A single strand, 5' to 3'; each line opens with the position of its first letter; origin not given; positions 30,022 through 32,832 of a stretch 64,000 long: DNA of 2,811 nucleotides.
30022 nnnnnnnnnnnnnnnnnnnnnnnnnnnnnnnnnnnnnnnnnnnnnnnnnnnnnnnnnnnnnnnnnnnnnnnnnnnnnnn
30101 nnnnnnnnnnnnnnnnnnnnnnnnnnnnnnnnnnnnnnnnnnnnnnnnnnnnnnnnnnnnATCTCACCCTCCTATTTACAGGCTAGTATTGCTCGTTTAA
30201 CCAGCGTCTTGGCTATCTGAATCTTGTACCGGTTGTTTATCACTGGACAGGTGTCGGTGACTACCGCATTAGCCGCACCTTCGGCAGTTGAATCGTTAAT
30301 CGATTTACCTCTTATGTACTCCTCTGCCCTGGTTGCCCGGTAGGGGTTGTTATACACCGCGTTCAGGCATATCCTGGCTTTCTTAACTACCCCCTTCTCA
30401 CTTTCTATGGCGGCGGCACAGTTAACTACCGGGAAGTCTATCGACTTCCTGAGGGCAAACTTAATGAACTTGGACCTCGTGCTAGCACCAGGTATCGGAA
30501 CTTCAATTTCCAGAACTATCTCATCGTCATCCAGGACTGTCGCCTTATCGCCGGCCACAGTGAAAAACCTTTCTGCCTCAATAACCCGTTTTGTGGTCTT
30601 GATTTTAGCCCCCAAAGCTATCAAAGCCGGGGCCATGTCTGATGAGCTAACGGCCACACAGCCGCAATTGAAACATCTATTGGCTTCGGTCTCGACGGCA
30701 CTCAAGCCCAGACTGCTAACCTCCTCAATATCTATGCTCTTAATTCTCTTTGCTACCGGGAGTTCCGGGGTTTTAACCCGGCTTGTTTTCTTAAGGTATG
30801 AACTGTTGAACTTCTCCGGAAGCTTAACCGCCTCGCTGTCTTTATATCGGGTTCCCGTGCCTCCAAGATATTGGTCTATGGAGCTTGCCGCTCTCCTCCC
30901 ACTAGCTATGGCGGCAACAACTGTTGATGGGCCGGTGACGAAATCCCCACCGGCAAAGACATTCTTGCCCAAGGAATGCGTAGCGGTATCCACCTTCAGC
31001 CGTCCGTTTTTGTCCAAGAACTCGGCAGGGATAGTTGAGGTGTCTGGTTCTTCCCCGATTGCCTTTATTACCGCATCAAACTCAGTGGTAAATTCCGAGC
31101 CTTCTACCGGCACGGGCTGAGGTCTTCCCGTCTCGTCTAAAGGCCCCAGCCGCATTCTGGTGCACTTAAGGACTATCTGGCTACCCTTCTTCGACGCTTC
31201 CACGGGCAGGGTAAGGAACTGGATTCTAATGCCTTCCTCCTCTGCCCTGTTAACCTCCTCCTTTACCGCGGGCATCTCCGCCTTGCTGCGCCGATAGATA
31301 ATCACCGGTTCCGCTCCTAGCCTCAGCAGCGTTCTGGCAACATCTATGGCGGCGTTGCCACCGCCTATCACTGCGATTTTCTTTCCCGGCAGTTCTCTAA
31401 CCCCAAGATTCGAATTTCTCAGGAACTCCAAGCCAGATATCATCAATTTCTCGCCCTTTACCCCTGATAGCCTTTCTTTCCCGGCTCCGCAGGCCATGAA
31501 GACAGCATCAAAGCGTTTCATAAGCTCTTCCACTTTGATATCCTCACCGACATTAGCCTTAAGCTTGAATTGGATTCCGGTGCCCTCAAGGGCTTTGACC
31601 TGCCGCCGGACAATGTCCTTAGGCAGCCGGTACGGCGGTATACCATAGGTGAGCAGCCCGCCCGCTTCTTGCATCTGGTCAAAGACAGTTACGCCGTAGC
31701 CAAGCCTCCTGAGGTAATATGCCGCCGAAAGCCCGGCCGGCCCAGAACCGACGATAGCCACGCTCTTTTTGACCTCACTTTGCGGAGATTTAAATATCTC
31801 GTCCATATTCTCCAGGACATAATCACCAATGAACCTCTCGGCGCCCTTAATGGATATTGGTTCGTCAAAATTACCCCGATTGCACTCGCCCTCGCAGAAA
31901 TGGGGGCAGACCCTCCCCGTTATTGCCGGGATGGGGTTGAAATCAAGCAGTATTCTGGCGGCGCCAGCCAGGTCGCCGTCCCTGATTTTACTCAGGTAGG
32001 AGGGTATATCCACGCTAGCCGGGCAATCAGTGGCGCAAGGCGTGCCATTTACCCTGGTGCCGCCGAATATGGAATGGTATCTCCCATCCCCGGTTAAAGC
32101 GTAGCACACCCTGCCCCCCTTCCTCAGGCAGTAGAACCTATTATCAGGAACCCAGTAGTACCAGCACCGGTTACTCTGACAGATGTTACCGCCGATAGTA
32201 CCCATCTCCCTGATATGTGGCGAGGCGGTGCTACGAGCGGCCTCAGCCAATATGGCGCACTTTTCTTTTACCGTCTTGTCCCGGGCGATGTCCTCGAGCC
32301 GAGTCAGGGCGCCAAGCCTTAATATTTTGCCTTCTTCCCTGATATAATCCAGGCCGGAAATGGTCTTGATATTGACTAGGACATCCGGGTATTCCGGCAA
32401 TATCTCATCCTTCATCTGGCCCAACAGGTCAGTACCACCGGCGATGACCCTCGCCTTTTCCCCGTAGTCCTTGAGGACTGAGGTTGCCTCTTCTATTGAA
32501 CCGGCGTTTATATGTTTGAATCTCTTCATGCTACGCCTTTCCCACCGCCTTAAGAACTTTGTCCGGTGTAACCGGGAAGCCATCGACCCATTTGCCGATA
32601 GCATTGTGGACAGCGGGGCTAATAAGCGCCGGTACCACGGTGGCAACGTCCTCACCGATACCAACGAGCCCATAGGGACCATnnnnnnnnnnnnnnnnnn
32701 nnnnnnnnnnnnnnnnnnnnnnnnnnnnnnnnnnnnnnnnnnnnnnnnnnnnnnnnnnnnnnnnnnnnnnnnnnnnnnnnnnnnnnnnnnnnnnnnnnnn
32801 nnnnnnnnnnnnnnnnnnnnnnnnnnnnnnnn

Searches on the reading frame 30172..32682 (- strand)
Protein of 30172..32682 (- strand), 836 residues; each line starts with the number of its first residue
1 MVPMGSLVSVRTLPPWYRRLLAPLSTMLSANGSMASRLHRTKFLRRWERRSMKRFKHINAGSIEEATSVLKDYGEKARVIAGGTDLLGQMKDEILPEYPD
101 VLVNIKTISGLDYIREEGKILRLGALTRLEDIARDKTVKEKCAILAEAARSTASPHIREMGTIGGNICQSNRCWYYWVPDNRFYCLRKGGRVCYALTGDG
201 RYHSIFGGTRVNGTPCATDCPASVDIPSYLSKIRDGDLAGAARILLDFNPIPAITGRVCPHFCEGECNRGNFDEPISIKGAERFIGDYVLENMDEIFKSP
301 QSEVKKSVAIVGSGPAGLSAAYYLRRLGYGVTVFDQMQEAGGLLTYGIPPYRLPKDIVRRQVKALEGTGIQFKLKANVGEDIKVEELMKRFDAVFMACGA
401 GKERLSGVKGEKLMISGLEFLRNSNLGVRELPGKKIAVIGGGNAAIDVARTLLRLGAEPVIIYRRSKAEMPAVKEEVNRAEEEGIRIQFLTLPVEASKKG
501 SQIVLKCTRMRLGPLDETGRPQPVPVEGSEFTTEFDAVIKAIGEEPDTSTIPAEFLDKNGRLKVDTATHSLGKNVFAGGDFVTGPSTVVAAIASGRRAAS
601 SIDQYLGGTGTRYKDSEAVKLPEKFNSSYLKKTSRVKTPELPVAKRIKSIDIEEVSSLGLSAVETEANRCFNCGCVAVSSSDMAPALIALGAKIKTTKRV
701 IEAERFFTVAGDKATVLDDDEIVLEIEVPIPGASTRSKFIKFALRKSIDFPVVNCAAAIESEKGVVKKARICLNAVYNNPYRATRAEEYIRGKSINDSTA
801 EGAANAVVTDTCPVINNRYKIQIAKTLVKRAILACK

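Call 10: search_protein_families(library=pfam, proteins=[window:30172-32682:-])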
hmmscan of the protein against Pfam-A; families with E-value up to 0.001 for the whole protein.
window:30172-32682:- (836 aa): 19 families
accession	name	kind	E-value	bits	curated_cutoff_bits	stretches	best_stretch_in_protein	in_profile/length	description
PF00941.27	FAD_binding_5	-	1.3e-36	126.4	27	2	54-171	2-115/170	FAD binding domain in molybdopterin dehydrogenase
PF07992.20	Pyr_redox_2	-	3.5e-32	112.4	26.1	1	307-595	2-291/291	Pyridine nucleotide-disulphide oxidoreductase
PF14691.11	Fer4_20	-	8.9e-22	77.5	25.8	1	214-292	30-111/113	Dihydroprymidine dehydrogenase domain II, 4Fe-4S cluster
PF03450.22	CO_deh_flav_C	-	4e-15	56.2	25.5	1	740-833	3-100/102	CO dehydrogenase flavoprotein C-terminal domain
PF00070.33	Pyr_redox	-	7.2e-14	52.5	22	2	435-503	1-77/82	Pyridine nucleotide-disulphide oxidoreductase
PF13738.12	Pyr_redox_3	-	1.3e-09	38.2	30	1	393-483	127-216/305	Pyridine nucleotide-disulphide oxidoreductase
PF13450.12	NAD_binding_8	-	1.6e-08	35.2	21.9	1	310-344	1-35/68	NAD(P)-binding Rossmann-like domain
PF01266.30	DAO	-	1.3e-06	28.6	27.9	1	308-341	2-35/353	FAD dependent oxidoreductase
PF01494.25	FAD_binding_3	-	2.7e-06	27.3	22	1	307-339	3-35/349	FAD binding domain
PF01262.27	AlaDh_PNT_C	-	3.8e-06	26.9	23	0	307-339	30-62/214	Alanine dehydrogenase/PNT, C-terminal domain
PF02826.25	2-Hacid_dh_C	-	3e-05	23.9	25.1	0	424-475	27-77/178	D-isomer specific 2-hydroxyacid dehydrogenase, NAD binding domain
PF12831.13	FAD_oxidored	-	4e-05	23.5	27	1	308-349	2-43/416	FAD dependent oxidoreductase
PF01946.23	Thi4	-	0.00011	22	26.2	1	304-347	16-60/235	Thi4 family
PF21799.2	MurD-like_N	-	0.00012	22.7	27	0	306-341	1-36/88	Mur ligase MurD-like, N-terminal domain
PF13241.12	NAD_binding_7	-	0.00014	22.8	22.1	0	431-480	5-51/104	Putative NAD(P)-binding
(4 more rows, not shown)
